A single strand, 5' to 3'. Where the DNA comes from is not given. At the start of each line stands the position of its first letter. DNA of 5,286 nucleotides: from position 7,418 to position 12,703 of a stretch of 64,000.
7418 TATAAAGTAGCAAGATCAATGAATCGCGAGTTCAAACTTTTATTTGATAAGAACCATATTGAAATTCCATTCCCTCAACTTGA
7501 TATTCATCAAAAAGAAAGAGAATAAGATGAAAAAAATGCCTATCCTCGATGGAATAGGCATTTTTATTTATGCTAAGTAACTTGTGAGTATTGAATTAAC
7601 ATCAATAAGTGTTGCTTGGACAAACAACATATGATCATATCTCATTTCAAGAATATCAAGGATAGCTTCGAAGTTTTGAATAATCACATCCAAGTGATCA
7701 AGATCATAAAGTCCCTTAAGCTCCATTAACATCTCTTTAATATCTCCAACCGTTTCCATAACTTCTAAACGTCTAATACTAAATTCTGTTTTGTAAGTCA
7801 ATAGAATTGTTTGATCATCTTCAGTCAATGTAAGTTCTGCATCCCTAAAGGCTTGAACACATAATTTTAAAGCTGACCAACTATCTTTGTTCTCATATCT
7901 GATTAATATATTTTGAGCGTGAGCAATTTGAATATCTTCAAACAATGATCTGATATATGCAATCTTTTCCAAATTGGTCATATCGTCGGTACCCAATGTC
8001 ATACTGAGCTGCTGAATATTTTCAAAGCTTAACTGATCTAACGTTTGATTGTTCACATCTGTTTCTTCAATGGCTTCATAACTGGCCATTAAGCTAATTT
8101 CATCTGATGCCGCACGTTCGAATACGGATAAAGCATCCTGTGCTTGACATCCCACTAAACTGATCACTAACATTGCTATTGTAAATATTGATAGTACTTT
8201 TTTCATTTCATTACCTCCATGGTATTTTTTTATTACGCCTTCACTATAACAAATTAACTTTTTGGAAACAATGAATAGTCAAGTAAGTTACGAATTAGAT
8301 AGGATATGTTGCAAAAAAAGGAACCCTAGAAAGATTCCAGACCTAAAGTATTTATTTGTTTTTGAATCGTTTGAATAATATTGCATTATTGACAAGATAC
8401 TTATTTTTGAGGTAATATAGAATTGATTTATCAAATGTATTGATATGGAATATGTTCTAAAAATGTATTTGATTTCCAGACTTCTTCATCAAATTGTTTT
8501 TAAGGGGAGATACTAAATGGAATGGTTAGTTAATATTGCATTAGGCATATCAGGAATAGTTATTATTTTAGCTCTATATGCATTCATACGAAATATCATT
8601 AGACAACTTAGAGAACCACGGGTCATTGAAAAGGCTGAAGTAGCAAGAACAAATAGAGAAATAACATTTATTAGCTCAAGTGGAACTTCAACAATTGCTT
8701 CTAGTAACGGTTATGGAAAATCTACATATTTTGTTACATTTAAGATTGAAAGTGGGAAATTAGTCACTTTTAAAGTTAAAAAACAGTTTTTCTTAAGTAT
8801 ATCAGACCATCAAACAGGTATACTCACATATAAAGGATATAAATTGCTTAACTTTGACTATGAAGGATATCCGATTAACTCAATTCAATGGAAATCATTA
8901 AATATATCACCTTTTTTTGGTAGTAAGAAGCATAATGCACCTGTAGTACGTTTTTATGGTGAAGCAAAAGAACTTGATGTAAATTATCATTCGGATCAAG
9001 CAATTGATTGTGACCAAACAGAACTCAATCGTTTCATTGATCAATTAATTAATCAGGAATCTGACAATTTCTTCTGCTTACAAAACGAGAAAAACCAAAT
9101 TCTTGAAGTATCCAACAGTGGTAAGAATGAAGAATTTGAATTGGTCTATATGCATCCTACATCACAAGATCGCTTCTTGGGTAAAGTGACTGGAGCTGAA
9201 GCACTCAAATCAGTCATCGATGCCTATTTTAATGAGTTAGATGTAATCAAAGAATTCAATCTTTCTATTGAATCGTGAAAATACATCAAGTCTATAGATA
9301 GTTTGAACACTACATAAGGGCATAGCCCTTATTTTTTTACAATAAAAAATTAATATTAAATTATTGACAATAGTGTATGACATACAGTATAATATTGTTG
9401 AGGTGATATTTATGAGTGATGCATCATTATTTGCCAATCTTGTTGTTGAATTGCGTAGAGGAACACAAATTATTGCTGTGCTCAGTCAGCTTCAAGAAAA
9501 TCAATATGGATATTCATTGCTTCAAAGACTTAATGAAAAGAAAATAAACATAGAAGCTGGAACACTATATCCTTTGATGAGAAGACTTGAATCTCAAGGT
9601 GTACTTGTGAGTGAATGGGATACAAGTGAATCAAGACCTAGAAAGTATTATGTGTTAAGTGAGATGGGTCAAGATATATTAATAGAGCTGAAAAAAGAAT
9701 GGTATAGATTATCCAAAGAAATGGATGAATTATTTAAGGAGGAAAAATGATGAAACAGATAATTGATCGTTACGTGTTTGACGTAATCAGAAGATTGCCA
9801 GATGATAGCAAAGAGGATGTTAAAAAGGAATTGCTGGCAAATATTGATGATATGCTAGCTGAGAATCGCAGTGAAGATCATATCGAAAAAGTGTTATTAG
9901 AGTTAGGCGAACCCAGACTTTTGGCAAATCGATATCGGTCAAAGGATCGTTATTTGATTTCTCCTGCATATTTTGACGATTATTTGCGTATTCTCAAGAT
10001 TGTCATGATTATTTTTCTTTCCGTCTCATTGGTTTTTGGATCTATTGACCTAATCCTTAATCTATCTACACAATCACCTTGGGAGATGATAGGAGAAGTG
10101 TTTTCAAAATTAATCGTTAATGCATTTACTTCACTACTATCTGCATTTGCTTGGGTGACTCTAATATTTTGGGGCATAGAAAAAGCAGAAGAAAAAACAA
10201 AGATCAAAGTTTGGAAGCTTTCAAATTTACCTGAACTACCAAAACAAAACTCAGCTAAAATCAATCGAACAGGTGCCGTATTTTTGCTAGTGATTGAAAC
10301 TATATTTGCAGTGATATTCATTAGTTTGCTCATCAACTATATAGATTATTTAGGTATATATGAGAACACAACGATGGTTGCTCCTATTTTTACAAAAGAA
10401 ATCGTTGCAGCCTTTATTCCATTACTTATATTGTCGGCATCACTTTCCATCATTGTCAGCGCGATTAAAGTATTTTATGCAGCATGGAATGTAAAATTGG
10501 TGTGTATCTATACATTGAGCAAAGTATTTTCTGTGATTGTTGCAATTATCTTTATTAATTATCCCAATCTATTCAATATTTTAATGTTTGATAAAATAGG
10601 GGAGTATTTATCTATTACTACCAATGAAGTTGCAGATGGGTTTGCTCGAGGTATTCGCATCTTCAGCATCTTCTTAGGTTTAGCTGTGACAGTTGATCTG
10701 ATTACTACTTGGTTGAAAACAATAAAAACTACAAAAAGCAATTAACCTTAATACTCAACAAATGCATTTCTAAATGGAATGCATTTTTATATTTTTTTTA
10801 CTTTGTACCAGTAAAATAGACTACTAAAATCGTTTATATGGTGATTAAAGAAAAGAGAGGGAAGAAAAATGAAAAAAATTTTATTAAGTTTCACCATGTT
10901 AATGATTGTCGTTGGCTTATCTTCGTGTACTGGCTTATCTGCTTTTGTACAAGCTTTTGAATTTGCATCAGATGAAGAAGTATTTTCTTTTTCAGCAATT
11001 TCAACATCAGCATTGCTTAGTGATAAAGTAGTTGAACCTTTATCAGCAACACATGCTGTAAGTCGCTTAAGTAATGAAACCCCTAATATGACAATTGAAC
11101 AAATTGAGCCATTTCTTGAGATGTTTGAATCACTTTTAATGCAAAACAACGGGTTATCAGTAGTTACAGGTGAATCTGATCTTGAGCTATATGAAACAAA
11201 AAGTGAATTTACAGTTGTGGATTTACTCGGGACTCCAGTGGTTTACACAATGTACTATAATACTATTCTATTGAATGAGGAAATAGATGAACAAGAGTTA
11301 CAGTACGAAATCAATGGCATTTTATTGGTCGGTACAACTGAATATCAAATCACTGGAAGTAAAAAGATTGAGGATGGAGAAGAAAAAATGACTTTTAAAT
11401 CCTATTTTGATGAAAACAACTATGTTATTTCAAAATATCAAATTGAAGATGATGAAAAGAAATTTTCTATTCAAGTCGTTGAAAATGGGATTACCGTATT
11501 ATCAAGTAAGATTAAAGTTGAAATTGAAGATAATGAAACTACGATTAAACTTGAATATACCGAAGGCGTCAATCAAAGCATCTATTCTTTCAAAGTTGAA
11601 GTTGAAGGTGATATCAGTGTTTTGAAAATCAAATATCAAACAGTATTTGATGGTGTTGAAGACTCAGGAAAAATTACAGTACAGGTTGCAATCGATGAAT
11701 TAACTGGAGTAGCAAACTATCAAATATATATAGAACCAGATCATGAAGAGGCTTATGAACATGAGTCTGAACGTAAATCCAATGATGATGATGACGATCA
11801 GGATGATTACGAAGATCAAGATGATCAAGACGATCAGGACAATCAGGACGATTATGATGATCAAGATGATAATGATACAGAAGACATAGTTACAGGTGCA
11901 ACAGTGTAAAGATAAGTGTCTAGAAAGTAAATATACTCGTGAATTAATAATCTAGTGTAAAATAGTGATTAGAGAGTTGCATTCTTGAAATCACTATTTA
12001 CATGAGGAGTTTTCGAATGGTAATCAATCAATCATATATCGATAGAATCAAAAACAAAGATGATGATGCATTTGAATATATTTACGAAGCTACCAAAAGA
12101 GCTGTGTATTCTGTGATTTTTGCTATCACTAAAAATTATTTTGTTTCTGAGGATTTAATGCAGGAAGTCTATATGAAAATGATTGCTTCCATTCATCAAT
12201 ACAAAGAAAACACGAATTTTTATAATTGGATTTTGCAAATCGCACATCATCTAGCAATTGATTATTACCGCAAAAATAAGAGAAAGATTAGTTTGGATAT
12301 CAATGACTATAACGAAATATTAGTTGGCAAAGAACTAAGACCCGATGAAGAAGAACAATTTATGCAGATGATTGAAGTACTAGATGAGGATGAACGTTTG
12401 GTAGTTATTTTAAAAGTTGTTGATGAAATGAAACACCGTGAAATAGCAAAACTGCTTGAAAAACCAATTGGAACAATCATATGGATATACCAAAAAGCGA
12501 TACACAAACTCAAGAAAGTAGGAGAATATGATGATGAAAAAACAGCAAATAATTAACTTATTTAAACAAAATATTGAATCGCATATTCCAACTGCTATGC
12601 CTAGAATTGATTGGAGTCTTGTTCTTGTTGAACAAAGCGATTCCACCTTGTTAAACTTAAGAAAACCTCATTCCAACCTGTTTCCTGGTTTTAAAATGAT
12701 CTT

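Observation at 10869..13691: ECF sigma flanked by a lipoprotein and an anti-sigma that share the same ectodomain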

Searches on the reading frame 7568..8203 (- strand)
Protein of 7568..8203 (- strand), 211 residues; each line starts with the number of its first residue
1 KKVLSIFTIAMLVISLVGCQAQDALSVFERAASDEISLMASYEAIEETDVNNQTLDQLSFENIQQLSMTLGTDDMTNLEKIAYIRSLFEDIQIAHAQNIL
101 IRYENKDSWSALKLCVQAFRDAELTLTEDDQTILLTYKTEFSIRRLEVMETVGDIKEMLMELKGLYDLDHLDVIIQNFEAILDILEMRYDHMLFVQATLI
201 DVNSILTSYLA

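Call 4: search_protein_families(library=pfam, proteins=[window:7568-8203:-], max_evalue=0.1)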
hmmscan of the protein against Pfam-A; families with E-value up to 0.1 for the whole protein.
window:7568-8203:- (211 aa): 2 families
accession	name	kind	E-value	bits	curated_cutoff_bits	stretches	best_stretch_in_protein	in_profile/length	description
PF25672.1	BBH37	-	0.0076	16.7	27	1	78-164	101-179/184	BBH37 helical domain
PF23965.1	DUF7293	-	0.019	15.5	27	1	57-80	26-49/54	Family of unknown function (DUF7293)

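Call 5: search_protein_families(library=ncbifam, proteins=[window:7568-8203:-], max_evalue=0.1)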
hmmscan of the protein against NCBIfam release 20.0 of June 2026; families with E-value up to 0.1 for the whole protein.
window:7568-8203:- (211 aa): 0 families

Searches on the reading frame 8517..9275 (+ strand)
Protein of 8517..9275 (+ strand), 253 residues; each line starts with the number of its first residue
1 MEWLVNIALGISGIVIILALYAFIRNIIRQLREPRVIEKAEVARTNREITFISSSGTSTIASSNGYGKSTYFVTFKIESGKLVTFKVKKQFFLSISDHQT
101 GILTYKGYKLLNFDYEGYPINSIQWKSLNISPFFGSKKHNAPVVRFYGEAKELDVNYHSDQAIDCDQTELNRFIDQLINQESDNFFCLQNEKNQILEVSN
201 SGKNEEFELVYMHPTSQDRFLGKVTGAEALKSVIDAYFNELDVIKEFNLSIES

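Call 4: search_protein_families(library=pfam, proteins=[window:8517-9275:+], max_evalue=0.1)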
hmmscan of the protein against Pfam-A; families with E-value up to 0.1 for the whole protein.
window:8517-9275:+ (253 aa): 3 families
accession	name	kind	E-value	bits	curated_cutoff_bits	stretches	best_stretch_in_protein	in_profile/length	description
PF10694.14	DUF2500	-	1.2e-11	45.4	33.5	1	14-113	10-101/102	Protein of unknown function (DUF2500)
PF22452.1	BF9343_1606-like_C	-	0.0072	16.7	27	1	45-108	120-182/184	BF9343_1606-like, C-terminal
PF09891.15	DUF2118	-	0.041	14.3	20.5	0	63-121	34-92/149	Uncharacterized protein conserved in archaea (DUF2118)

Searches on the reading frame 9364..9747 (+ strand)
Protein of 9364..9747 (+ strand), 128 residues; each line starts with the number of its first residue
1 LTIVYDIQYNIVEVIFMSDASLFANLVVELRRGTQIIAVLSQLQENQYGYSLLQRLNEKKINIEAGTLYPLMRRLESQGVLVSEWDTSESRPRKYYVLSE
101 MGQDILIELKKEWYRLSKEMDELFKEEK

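Call 4: search_protein_families(library=pfam, proteins=[window:9364-9747:+], max_evalue=0.1)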
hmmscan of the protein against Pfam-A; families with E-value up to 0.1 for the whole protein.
window:9364-9747:+ (128 aa): 2 families
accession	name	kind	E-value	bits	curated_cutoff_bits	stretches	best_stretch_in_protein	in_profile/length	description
PF03551.20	PadR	-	9.5e-17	61.2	27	1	39-105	1-72/75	Transcriptional regulator PadR-like family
PF13601.12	HTH_34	-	0.055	14.1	27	0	59-105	22-68/80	Winged helix DNA-binding domain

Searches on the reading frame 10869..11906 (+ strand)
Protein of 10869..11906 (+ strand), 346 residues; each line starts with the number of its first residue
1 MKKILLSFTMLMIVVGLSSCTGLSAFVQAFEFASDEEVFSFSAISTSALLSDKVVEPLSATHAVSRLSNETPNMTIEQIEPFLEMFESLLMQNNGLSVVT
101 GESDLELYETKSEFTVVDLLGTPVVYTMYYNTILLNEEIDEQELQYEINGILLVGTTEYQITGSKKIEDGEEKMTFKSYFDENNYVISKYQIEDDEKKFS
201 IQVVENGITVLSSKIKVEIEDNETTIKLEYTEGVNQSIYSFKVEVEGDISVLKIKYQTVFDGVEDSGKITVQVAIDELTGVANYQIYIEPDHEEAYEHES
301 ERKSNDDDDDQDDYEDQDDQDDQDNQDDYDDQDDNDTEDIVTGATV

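Call 4: search_protein_families(library=pfam, proteins=[window:10869-11906:+], max_evalue=0.1)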
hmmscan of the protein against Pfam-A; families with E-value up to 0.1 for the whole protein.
window:10869-11906:+ (346 aa): 2 families
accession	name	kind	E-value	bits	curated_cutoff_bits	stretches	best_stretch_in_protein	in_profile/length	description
PF12704.14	MacB_PCD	-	0.01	16.6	27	1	8-187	3-170/207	MacB-like periplasmic core domain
PF06524.17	NOA36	-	0.054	13.3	32.6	1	293-337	251-294/306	NOA36 protein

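Call 5: search_protein_families(library=ncbifam, proteins=[window:10869-11906:+], max_evalue=0.1)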
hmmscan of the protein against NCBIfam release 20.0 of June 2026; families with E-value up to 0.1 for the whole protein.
window:10869-11906:+ (346 aa): 0 families

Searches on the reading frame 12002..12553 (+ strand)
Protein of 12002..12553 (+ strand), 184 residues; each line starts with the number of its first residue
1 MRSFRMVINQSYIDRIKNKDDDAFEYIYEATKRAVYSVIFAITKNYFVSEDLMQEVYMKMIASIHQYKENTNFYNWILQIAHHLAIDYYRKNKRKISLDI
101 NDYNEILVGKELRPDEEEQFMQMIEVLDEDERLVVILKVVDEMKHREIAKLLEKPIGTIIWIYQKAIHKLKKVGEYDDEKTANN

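Call 4: search_protein_families(library=pfam, proteins=[window:12002-12553:+], max_evalue=0.1)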
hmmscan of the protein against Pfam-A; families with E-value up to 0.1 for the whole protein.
window:12002-12553:+ (184 aa): 5 families
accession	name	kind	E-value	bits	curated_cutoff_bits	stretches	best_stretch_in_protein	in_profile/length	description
PF04542.20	Sigma70_r2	-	2.4e-14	53.3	24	1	27-94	1-70/71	Sigma-70 region 2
PF08281.18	Sigma70_r4_2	-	4.2e-09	36.4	25.7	1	118-159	2-43/54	Sigma-70, region 4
PF04545.22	Sigma70_r4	-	9.2e-06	25.5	24.1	1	124-172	2-50/50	Sigma-70, region 4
PF20231.3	DUF6589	-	0.018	14.2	27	1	45-100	348-401/410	Family of unknown function (DUF6589)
PF12645.13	HTH_16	-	0.049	14.2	22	0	45-68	42-65/65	Helix-turn-helix domain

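Call 5: search_protein_families(library=ncbifam, proteins=[window:12002-12553:+], max_evalue=0.1)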
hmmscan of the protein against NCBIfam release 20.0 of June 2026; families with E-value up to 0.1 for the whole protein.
window:12002-12553:+ (184 aa): 97 families (the best 25 are shown)
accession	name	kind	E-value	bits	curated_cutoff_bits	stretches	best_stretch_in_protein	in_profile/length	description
TIGR02952.1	Sig70_famx2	equivalog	5.4e-26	91.5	206.45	1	13-172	2-168/170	ECF subfamily RNA polymerase sigma factor, BldN family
TIGR02937.1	sigma70-ECF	superfamily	1e-24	87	42.9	1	22-172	1-163/165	sigma-70 family RNA polymerase sigma factor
NF007216.0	PRK09638.1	equivalog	1.4e-24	86.8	194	1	10-173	6-173/180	RNA polymerase sigma factor SigY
NF009166.1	PRK12513.1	equivalog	1.5e-21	77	206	1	14-171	14-183/193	RNA polymerase sigma factor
NF009195.0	PRK12543.1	subfamily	4e-21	75.4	197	1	10-177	8-181/192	RNA polymerase sigma factor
NF007220.0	PRK09639.1-5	equivalog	3.2e-19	69.4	260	1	21-181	2-171/181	RNA polymerase sigma factor SigX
NF009171.0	PRK12518.1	equivalog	3.1e-18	66.3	208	1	9-170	14-180/191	RNA polymerase sigma factor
NF007223.0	PRK09641.1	equivalog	3.4e-18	66.2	209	1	9-160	5-170/187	RNA polymerase sigma factor SigW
NF009174.0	PRK12522.1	equivalog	3.3e-17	63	217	1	25-172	6-165/175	RNA polymerase sigma factor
TIGR02954.1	Sig70_famx3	hypoth_equivalog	7.6e-17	61.6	188.5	1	13-173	7-166/170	RNA polymerase sigma-70 factor, TIGR02954 family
TIGR02950.1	SigM_subfam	subfamily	1.1e-16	61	147.95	1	25-159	3-143/159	RNA polymerase sigma factor, SigM family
TIGR02947.1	SigH_actino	hypoth_equivalog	1.5e-16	60.7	251.55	2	17-96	11-85/193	RNA polymerase sigma-70 factor, TIGR02947 family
NF007228.0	PRK09646.1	subfamily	2.3e-16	60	226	1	10-172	18-188/194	ECF RNA polymerase sigma factor SigK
NF007226.0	PRK09644.1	equivalog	1.4e-15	57.8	199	1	25-173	4-156/166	RNA polymerase sigma factor SigM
NF058625.1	sigma_PG0214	equivalog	1.9e-15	57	130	1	22-155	4-142/170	GFO_1088 family ECF-type sigma factor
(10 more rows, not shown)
